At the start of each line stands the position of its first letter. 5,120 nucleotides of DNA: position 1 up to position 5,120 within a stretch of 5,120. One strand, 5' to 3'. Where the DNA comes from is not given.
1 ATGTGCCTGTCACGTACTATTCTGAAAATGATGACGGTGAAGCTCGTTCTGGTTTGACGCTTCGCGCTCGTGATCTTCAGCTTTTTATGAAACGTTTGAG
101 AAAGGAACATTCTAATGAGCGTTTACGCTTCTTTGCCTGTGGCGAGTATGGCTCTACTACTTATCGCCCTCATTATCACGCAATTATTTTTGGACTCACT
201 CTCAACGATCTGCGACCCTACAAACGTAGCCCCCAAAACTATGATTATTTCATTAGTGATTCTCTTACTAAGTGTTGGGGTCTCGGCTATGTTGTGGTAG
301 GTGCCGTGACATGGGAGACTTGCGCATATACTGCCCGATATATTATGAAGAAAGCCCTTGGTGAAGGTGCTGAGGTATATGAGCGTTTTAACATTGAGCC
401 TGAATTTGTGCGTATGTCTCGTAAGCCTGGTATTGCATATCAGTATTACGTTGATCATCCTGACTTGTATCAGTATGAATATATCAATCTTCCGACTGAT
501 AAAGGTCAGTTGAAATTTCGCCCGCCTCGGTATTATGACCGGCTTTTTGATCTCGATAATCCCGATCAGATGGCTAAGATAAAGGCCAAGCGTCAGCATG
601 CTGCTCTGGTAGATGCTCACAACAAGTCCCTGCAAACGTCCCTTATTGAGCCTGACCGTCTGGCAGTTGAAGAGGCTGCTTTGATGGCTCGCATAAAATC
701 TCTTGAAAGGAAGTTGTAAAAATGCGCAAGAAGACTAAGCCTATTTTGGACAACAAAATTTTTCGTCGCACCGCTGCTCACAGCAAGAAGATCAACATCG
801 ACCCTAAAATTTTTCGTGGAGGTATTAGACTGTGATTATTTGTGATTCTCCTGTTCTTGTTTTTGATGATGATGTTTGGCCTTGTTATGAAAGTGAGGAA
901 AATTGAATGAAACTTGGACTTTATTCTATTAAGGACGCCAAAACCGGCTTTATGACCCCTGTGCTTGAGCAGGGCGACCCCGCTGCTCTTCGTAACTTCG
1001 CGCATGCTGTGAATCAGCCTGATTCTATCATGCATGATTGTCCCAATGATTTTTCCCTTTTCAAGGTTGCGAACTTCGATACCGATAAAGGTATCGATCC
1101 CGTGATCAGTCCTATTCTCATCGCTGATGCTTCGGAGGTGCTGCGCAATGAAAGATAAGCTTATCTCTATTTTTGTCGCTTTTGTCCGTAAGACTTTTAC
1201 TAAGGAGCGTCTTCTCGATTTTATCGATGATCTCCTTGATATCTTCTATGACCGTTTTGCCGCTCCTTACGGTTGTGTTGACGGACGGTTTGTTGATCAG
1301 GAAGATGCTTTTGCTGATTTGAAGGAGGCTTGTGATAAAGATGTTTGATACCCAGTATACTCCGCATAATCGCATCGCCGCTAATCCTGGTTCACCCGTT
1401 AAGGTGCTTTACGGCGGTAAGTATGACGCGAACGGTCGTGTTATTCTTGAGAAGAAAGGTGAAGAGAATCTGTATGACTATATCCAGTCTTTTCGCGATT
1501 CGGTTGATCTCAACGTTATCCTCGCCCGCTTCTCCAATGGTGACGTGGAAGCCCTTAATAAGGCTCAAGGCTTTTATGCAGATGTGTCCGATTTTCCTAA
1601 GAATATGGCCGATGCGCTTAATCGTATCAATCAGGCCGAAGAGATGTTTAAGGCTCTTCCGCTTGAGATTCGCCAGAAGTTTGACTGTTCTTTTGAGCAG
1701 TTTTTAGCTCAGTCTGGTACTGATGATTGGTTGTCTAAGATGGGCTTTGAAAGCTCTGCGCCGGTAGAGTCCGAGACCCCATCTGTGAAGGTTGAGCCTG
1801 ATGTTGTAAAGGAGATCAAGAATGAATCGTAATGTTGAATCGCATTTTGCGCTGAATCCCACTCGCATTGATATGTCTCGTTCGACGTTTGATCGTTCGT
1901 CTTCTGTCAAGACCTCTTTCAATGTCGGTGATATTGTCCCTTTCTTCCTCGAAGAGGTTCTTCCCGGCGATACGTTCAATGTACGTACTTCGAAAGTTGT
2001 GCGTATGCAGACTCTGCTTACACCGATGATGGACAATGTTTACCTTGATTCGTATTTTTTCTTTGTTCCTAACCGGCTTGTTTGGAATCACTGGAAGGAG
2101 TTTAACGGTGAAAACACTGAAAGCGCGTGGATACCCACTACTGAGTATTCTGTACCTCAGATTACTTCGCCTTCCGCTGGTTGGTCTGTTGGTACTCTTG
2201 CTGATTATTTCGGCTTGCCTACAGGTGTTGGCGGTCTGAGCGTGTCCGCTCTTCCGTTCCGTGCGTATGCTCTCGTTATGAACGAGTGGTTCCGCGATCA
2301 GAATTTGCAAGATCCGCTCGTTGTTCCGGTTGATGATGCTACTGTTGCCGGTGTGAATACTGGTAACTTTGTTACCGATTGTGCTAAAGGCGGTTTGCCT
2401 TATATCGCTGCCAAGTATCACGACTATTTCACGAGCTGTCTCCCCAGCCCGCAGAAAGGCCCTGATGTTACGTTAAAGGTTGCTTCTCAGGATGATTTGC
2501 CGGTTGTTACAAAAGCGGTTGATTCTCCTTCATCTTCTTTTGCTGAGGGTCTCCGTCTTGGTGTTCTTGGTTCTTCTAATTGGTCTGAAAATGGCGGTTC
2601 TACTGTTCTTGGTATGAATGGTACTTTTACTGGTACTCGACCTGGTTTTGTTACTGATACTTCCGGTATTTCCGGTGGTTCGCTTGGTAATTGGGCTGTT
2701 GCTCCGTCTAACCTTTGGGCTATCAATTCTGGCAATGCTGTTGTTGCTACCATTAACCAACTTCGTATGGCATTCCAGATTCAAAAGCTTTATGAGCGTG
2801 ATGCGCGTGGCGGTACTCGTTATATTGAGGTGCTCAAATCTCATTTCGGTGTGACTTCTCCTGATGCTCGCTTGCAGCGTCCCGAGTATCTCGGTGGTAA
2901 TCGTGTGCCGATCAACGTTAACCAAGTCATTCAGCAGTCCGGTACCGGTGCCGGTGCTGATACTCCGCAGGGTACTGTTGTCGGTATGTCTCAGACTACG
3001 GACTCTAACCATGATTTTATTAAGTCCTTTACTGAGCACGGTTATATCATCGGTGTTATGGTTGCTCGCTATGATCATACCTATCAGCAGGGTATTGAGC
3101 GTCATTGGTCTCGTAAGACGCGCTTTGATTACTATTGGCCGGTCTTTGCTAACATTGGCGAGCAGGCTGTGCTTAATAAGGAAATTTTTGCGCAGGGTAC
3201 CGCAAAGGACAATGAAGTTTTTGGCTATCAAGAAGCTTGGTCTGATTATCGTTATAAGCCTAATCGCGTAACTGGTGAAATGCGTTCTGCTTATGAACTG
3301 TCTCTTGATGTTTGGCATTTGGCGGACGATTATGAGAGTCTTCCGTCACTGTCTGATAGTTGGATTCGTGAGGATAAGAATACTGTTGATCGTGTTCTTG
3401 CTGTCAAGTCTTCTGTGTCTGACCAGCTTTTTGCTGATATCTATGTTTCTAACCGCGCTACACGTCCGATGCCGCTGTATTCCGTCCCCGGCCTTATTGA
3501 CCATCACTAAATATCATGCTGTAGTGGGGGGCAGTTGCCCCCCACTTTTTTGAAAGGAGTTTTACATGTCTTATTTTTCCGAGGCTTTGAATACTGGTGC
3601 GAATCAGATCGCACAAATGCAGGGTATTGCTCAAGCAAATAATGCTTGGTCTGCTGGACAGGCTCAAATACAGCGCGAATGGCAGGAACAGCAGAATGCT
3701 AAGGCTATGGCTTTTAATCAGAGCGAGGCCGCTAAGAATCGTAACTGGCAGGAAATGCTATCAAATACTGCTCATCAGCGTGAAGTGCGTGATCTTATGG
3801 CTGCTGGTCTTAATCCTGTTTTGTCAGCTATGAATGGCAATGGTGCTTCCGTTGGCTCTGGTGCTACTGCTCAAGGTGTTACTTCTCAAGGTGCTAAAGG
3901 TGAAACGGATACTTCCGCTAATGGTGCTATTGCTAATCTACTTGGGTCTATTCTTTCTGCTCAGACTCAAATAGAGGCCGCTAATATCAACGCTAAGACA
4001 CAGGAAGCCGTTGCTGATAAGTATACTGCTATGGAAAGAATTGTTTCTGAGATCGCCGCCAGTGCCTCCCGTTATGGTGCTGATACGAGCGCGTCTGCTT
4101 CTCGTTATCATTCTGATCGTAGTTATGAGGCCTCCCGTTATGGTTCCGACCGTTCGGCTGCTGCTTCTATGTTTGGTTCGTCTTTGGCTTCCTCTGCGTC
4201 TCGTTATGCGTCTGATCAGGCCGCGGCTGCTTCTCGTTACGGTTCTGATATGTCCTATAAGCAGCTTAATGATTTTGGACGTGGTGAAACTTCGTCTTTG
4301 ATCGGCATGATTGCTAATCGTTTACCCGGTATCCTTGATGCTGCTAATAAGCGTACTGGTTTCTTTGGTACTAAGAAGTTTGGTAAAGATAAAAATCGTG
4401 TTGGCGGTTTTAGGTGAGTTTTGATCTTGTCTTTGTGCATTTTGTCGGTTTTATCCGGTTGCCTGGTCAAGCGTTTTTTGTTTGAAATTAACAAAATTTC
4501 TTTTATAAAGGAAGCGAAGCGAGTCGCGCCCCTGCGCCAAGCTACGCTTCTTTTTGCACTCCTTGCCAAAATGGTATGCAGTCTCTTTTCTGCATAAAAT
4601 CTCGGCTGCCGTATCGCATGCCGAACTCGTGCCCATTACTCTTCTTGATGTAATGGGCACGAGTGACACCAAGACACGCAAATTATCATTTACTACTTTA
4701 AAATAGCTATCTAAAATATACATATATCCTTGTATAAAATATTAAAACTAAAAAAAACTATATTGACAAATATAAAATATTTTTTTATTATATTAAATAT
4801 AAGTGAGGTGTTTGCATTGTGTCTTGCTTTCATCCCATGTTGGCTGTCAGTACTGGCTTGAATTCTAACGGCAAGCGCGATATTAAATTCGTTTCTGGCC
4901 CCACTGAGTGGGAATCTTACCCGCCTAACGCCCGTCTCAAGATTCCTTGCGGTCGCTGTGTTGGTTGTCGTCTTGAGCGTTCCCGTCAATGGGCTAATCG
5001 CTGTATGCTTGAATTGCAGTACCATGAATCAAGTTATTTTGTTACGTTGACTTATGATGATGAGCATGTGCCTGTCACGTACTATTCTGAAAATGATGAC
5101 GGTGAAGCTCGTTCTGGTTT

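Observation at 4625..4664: Perfect 15-bp hairpin whose loop carries CTTGAT: candidate replication origin in the intergenic region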

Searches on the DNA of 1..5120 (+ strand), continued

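Call 72: get_annotated_region(hit=H51, flank=4000)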
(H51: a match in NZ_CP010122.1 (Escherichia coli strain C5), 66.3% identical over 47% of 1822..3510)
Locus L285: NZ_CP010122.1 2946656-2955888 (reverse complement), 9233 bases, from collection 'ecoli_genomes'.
description: Escherichia coli strain C5 chromosome, complete genome
organism: Escherichia coli strain C5 (NCBI taxid 562)
replicon: chromosome; assembly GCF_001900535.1
host: cow; source: -; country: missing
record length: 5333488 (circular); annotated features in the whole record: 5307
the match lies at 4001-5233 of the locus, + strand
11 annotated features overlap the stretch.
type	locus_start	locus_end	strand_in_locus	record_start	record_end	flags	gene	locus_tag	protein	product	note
CDS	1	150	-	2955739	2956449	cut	-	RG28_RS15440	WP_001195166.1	fimbria/pilus periplasmic chaperone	-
CDS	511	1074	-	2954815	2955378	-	fimA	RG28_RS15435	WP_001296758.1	type 1 fimbrial major subunit FimA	-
CDS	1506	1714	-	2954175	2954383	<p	-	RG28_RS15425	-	helix-turn-helix domain-containing protein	frameshifted; incomplete; partial in the middle of a contig; missing N-terminus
CDS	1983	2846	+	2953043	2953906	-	-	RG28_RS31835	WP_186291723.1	rolling circle replication-associated protein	-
CDS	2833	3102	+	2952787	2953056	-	-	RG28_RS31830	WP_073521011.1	hypothetical protein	-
CDS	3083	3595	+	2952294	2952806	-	-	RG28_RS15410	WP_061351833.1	hypothetical protein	-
CDS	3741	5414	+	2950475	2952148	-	-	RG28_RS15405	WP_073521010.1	major capsid protein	-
CDS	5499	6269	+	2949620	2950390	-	-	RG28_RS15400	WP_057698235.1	hypothetical protein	-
CDS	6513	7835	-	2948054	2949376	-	hipA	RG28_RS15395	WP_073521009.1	type II toxin-antitoxin system serine/threonine protein kinase toxin HipA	-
CDS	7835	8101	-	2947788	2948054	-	hipB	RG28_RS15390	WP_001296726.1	type II toxin-antitoxin system antitoxin HipB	-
CDS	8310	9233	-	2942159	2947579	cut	-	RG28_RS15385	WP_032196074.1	ECSE_1600 family autotransporter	-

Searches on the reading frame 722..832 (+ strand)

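Call 87: search_protein_families(library=pfam, proteins=[window:722-832:+], max_evalue=1)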
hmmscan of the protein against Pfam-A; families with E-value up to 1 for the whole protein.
seq(37 aa): 0 families

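Call 88: search_protein_families(library=phrogs, proteins=[window:722-832:+], max_evalue=0.001)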
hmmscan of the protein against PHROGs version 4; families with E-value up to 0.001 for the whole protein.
seq(37 aa): 1 family
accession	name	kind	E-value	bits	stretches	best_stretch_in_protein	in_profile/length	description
phrog_10695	-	unknown function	2.9e-06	28.3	1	12-37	14-39/39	-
